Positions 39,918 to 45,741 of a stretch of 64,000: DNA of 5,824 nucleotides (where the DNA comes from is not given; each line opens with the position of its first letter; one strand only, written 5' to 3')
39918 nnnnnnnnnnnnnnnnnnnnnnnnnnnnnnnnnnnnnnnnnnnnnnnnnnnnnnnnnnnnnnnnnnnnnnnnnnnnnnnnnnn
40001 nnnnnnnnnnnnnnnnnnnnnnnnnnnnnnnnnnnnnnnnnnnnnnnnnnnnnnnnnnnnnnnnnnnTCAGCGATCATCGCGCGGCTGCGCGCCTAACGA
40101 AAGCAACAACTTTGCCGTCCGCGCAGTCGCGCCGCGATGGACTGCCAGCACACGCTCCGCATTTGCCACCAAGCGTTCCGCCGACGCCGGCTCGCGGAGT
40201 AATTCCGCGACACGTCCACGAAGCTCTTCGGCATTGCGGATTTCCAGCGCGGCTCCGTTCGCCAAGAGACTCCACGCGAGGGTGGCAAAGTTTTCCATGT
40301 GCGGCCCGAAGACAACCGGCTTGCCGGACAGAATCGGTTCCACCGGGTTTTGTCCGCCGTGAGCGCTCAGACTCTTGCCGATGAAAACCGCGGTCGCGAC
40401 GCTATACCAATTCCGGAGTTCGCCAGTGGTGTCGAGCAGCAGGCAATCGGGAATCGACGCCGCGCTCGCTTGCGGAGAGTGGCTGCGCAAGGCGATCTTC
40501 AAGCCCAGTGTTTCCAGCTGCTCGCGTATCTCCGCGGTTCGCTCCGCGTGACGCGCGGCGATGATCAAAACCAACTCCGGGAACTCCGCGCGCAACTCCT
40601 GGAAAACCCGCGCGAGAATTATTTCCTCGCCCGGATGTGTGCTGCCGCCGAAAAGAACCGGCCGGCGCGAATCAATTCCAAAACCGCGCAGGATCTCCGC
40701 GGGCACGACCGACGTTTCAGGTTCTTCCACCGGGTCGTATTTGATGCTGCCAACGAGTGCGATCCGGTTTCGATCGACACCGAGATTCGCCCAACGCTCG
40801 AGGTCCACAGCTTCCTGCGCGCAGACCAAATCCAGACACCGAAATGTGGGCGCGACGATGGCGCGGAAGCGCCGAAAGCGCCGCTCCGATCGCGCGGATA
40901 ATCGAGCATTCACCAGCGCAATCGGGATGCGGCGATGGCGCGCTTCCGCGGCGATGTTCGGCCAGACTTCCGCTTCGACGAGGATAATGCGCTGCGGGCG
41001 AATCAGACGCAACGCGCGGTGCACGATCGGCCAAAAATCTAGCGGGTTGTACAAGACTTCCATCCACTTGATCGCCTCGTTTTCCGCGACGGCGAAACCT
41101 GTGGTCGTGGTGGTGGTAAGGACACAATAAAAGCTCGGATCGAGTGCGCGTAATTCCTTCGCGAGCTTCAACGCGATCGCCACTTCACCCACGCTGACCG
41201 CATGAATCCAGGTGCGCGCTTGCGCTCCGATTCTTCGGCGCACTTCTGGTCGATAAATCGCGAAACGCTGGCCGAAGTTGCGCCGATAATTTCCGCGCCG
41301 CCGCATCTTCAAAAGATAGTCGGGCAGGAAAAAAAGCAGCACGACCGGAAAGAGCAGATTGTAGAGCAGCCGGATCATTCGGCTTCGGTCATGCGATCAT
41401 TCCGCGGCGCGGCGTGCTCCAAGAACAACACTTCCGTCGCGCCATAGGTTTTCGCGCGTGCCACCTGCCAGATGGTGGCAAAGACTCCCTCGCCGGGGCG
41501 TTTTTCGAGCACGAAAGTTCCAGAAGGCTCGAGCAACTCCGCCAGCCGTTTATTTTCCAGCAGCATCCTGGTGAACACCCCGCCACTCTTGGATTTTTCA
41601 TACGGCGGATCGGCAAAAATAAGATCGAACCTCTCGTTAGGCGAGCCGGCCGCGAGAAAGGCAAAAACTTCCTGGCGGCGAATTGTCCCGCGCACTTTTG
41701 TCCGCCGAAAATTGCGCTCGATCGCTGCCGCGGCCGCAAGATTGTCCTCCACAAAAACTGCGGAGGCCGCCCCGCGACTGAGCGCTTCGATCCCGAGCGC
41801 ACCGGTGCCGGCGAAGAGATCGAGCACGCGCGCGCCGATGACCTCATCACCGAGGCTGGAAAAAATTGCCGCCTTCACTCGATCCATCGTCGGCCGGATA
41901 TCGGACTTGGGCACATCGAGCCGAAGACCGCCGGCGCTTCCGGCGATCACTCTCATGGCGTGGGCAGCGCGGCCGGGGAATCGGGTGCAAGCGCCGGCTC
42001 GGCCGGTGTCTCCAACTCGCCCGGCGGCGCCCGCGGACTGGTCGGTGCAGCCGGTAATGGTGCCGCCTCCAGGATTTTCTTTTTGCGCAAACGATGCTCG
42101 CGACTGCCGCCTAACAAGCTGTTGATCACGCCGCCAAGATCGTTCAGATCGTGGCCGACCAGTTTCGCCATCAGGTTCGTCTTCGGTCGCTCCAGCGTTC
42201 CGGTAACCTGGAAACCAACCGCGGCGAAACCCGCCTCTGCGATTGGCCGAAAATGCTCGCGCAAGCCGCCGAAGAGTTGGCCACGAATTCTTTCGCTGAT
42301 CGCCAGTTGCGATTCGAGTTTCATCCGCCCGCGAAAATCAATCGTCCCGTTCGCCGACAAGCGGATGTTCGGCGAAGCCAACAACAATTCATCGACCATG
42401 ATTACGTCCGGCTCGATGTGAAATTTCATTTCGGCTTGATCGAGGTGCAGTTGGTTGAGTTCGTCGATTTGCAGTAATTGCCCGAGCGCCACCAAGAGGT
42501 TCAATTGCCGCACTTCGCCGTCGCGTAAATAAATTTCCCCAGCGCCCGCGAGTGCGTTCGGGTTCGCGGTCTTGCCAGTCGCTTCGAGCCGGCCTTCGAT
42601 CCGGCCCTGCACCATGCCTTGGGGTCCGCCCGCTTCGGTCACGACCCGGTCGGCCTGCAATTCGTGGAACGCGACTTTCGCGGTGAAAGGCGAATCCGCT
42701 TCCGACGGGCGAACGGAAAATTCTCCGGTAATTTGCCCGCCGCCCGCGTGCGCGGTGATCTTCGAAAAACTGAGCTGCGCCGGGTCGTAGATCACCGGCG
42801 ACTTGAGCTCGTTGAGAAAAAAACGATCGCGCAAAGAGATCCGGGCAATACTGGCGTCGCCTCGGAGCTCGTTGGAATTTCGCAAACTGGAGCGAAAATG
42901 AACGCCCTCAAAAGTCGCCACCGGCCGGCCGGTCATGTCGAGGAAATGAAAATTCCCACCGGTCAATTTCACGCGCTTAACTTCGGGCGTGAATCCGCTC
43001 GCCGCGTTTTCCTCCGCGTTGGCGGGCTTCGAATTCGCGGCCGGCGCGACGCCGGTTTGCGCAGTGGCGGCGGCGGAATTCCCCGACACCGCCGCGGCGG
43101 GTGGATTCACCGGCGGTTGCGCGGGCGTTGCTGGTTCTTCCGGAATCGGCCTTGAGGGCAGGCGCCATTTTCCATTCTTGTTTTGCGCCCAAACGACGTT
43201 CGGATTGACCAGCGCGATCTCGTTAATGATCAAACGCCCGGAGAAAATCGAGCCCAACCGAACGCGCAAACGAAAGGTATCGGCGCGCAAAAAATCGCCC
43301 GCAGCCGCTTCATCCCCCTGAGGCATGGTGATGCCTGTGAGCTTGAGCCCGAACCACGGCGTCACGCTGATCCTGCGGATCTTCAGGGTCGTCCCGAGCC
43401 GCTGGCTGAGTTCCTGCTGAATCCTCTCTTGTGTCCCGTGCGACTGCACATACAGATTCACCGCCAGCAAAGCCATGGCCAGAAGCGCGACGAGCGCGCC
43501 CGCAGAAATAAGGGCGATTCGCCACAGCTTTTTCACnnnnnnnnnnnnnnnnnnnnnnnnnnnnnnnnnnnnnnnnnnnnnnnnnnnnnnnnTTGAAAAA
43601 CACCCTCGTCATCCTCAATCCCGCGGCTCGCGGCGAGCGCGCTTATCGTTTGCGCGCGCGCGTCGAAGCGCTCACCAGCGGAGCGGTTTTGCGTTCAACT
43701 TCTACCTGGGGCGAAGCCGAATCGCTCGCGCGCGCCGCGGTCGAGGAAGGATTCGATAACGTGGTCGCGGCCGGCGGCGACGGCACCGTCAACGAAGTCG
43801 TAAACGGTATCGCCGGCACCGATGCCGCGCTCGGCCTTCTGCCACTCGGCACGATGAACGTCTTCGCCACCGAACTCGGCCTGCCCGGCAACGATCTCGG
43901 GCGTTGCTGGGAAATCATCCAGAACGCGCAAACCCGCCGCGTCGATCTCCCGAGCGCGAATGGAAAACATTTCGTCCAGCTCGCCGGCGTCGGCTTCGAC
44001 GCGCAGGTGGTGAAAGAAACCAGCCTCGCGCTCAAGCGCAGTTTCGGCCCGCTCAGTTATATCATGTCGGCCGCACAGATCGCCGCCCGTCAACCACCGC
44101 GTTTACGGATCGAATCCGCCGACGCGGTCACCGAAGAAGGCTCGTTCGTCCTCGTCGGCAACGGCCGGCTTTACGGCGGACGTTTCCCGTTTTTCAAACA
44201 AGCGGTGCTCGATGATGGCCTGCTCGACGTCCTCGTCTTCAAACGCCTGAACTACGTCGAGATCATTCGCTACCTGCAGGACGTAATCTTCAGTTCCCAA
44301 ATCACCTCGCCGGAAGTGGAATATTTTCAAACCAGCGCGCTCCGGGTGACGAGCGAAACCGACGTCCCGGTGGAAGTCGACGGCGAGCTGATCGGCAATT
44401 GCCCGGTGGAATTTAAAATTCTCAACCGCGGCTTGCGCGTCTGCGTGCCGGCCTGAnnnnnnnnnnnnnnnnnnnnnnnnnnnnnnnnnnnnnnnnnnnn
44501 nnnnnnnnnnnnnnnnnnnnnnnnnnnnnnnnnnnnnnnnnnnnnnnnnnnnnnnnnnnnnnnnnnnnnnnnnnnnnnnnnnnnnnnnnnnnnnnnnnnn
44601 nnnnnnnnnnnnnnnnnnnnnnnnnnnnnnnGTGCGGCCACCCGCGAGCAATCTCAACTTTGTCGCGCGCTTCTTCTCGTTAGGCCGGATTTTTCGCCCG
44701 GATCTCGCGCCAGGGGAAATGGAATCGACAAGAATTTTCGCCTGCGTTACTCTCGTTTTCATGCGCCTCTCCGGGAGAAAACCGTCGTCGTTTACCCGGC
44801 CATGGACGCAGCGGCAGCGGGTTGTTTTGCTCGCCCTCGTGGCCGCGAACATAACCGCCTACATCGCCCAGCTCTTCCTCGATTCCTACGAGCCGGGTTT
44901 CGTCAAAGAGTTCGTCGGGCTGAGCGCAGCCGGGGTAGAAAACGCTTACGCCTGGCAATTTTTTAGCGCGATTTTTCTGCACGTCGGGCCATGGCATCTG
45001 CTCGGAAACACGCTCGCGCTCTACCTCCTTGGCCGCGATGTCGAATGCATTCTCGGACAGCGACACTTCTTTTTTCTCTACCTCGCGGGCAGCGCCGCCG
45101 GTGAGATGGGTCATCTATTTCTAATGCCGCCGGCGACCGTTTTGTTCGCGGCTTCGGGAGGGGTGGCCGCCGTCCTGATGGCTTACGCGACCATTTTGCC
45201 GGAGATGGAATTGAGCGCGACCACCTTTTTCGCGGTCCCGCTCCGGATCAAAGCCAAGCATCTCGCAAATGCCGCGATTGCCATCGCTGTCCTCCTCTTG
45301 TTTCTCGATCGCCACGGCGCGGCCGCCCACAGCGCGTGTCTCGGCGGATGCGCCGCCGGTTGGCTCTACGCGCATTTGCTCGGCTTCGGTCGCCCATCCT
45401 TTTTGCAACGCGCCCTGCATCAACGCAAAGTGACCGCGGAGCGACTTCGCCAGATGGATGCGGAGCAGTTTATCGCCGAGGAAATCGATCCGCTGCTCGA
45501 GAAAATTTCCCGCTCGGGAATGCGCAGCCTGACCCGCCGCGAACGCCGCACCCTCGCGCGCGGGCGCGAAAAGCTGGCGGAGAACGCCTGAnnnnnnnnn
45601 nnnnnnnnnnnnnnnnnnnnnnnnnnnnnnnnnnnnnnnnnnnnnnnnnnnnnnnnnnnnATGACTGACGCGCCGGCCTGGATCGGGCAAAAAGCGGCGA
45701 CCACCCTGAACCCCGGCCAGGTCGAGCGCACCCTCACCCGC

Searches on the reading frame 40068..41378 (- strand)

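Call 5: search_protein_families(library=pfam, proteins=[window:40068-41378:-], max_evalue=0.01)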
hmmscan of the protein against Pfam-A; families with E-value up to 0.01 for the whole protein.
window:40068-41378:- (436 aa): 2 families
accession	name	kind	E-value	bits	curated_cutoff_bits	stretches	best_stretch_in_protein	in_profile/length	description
PF04413.22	Glycos_transf_N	-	5.9e-52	176.2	23.9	1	34-215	2-178/179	3-Deoxy-D-manno-octulosonic-acid transferase (kdotransferase)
PF00534.26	Glycos_transf_1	-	9.1e-05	22.5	26.4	1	327-409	92-171/172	Glycosyl transferases group 1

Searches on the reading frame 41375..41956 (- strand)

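Call 5: search_protein_families(library=pfam, proteins=[window:41375-41956:-], max_evalue=0.01)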
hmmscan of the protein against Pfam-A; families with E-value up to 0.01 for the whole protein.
window:41375-41956:- (193 aa): 6 families
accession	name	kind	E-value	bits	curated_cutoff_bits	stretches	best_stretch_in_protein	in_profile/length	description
PF03602.21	Cons_hypoth95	-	1.1e-42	146.2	24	1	1-179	1-181/182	Conserved hypothetical protein 95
PF05175.20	MTS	-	5.4e-09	36.3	23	1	29-148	21-136/170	Methyltransferase small domain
PF02086.21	MethyltransfD12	-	0.0022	18.2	22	0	41-61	21-41/253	D12 class N6 adenine-specific DNA methyltransferase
PF13649.12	Methyltransf_25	-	0.0034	18.5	27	1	44-115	1-70/97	Methyltransferase domain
PF13847.12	Methyltransf_31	-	0.0092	16.1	27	0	41-150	4-109/145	Methyltransferase domain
PF01170.24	UPF0020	-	0.0099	16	22.3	0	42-121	30-133/197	RMKL-like, methyltransferase domain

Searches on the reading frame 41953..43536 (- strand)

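Call 100: search_protein_families(library=ncbifam, proteins=[window:41953-43536:-], max_evalue=0.00001)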
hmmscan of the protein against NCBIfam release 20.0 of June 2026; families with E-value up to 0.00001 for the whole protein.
window:41953-43536:- (527 aa): 2 families
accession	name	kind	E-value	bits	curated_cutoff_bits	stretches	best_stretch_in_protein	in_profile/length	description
TIGR04411.1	T2SS_GspN_Lepto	equivalog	4.5e-13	49.3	50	1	260-412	95-235/280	type II secretion system protein GspN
NF047952.2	ATportTamB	equivalog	7.7e-07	27.4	825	0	13-122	5-109/1240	autotransporter assembly complex protein TamB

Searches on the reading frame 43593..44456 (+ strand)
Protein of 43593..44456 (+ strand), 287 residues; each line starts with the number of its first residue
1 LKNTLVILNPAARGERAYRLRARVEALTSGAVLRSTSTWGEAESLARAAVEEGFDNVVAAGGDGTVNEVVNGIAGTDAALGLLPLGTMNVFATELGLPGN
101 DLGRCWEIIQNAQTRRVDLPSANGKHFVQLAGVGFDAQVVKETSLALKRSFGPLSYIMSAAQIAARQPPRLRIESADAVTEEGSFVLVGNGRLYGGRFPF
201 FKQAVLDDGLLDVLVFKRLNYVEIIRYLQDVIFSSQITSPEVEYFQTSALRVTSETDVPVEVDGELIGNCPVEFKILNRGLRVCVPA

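Call 27: search_protein_families(library=pfam, proteins=[window:43593-44456:+], max_evalue=0.001)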
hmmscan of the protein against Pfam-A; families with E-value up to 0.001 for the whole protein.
window:43593-44456:+ (287 aa): 2 families
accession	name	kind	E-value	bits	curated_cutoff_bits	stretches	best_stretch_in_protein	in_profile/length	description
PF00781.29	DAGK_cat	-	1.7e-26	92.7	23.6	1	4-119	2-122/125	Diacylglycerol kinase catalytic domain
PF19279.4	YegS_C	-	1e-22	81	27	1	133-284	5-157/158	YegS C-terminal NAD kinase beta sandwich-like domain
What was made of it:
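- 43593..44456 (+): YegS/BmrU-family lipid kinase. Its membership in the system is possible but unproven. Pfam DAGK_cat plus YegS_C (call 27).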

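Call 75: search_protein_families(library=ncbifam, proteins=[window:43593-44456:+], max_evalue=0.00001)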
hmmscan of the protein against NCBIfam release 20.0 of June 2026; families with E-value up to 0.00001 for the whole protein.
window:43593-44456:+ (287 aa): 11 families
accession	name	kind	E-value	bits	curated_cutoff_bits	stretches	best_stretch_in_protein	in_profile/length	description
NF009604.0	PRK13057.1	equivalog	3.2e-55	187.2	274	1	3-286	10-295/302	lipid kinase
TIGR00147.1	TIGR00147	subfamily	1.8e-50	171.6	118.65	1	1-287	1-296/296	YegS/Rv2252/BmrU family lipid kinase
NF002033.0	PRK00861.1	subfamily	3.2e-47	160.7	293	1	3-286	13-305/328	putative lipid kinase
NF009874.0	PRK13337.1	equivalog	8.8e-47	159.5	385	1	5-286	6-294/305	diacylglycerol kinase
NF009602.0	PRK13054.1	equivalog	2.7e-45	154.7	284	1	3-286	5-293/301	lipid kinase YegS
NF009603.0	PRK13055.1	subfamily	1.1e-41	142.9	342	1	31-284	37-298/335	diacylglycerol kinase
NF009605.0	PRK13059.1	equivalog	1.9e-40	138.7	313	1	44-284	47-290/295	putative lipid kinase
TIGR03702.1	lip_kinase_YegS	equivalog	1.6e-35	122.6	387.45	1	20-286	16-289/295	lipid kinase YegS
NF040993.1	MamU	equivalog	1.7e-29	103.2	400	1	42-287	48-296/296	lipid kinase MamU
NF008882.0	PRK11914.1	equivalog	3.3e-29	102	302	1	41-286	52-303/306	diacylglycerol kinase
NF009025.0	PRK12361.1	equivalog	9.1e-29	100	505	1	2-286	242-540/546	hypothetical protein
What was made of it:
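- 43593..44456 (+): TIGR00147 scores 171.6 bits, above its 118.65 cutoff (call 75).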

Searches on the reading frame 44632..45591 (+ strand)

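Call 27: search_protein_families(library=pfam, proteins=[window:44632-45591:+], max_evalue=0.001)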
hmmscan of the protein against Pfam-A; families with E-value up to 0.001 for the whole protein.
window:44632-45591:+ (319 aa): 2 families
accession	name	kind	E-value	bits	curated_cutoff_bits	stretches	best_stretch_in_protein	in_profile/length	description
PF01694.28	Rhomboid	-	1.3e-18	68.1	22.6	1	107-250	4-140/143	Rhomboid domain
PF20216.3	DUF6576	-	1.1e-08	35.5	27.3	1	283-309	16-42/47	Family of unknown function (DUF6576)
